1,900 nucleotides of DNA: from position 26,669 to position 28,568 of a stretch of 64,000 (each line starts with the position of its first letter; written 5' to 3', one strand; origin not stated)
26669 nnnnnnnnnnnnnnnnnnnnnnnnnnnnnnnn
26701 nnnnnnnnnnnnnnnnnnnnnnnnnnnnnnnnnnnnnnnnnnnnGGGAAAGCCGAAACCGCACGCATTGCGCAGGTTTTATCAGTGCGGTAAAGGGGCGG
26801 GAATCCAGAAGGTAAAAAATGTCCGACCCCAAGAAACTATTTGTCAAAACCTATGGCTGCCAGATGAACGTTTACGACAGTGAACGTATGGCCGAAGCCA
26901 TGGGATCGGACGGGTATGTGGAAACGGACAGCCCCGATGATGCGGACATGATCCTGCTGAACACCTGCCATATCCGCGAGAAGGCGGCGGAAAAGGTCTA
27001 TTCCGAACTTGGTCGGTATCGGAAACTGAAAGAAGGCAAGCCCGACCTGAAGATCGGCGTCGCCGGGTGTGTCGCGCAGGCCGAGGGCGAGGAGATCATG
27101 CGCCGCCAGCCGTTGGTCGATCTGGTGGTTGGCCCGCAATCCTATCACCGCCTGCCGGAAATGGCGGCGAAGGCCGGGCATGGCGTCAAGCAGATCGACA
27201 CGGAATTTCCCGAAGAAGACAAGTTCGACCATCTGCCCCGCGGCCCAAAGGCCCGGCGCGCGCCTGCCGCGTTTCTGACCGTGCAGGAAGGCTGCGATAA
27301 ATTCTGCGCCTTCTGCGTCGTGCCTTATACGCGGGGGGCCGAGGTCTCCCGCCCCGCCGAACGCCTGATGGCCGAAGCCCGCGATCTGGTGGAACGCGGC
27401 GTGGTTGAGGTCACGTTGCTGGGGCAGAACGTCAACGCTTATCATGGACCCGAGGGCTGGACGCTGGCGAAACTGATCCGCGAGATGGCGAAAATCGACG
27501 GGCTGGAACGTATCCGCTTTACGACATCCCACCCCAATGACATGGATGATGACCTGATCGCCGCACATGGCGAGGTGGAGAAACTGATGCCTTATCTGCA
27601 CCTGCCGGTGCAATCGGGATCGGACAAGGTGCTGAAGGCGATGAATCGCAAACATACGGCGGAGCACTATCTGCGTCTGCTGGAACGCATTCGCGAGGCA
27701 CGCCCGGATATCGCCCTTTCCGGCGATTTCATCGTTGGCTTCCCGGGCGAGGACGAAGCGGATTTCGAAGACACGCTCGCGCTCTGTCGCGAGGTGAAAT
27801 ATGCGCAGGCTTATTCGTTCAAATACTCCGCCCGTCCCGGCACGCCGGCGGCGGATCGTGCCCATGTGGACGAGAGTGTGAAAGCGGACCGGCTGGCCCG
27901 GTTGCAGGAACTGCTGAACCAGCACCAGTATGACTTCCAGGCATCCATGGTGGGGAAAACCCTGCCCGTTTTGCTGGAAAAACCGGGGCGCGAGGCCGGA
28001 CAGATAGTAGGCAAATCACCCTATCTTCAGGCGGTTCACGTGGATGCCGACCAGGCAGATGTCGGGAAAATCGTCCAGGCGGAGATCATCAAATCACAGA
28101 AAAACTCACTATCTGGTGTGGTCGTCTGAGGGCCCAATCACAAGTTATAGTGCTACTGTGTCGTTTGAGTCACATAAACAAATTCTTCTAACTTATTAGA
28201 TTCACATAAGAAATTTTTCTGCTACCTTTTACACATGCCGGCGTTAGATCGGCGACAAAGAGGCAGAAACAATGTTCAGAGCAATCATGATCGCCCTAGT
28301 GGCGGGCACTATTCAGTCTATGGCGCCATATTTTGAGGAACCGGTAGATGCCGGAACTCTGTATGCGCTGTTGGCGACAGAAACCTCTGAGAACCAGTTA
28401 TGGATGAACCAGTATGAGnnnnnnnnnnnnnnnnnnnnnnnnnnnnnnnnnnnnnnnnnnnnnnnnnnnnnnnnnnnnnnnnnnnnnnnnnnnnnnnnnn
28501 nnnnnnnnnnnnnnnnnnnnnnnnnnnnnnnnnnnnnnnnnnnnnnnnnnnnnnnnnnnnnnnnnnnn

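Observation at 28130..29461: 1.3-kb insertion in the conserved miaB-ybeZ-ybeY-corC-lnt cluster, with two secreted proteins sharing an unannotated two-Cys domain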

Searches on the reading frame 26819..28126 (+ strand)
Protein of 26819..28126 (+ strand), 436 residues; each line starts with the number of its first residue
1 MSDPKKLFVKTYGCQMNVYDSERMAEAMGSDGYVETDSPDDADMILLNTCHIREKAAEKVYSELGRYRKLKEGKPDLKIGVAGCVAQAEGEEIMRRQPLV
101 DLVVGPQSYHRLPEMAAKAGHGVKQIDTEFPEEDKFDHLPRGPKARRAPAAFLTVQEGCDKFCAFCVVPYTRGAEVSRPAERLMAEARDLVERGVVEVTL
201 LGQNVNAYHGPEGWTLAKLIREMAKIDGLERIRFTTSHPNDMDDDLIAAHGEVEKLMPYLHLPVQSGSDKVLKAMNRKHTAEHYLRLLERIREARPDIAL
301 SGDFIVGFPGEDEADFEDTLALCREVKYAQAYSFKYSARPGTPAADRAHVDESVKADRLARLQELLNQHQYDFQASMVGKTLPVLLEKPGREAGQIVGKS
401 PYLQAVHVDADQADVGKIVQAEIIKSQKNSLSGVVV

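Call 3: search_protein_families(library=pfam, proteins=[window:26819-28126:+], max_evalue=1)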
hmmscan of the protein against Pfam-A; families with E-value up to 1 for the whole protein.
window:26819-28126:+ (436 aa): 4 families
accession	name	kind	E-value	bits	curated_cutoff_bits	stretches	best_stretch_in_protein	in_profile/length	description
PF00919.26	UPF0004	-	1.4e-33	115.2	27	1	6-105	1-98/98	Uncharacterized protein family UPF0004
PF04055.27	Radical_SAM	-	6.2e-29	101.7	29.5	1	155-322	3-165/166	Radical SAM superfamily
PF01938.26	TRAM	-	2.7e-09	37.2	21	1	376-436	2-61/61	TRAM domain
PF18693.7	TRAM_2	-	0.11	13.2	27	1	378-436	1-63/63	TRAM domain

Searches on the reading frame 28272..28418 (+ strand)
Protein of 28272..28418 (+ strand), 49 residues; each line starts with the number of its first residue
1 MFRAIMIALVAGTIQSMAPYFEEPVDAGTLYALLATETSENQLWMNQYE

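Call 3: search_protein_families(library=pfam, proteins=[window:28272-28418:+], max_evalue=1)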
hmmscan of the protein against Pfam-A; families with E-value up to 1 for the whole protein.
window:28272-28418:+ (49 aa): 0 families

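Call 4: search_protein_families(library=ncbifam, proteins=[window:28272-28418:+], max_evalue=1)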
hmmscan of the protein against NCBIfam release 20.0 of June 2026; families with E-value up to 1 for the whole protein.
window:28272-28418:+ (49 aa): 0 families

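Call 51: search_protein_families(library=phrogs, proteins=[window:28272-28418:+], max_evalue=1)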
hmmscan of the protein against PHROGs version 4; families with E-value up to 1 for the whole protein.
window:28272-28418:+ (49 aa): 0 families
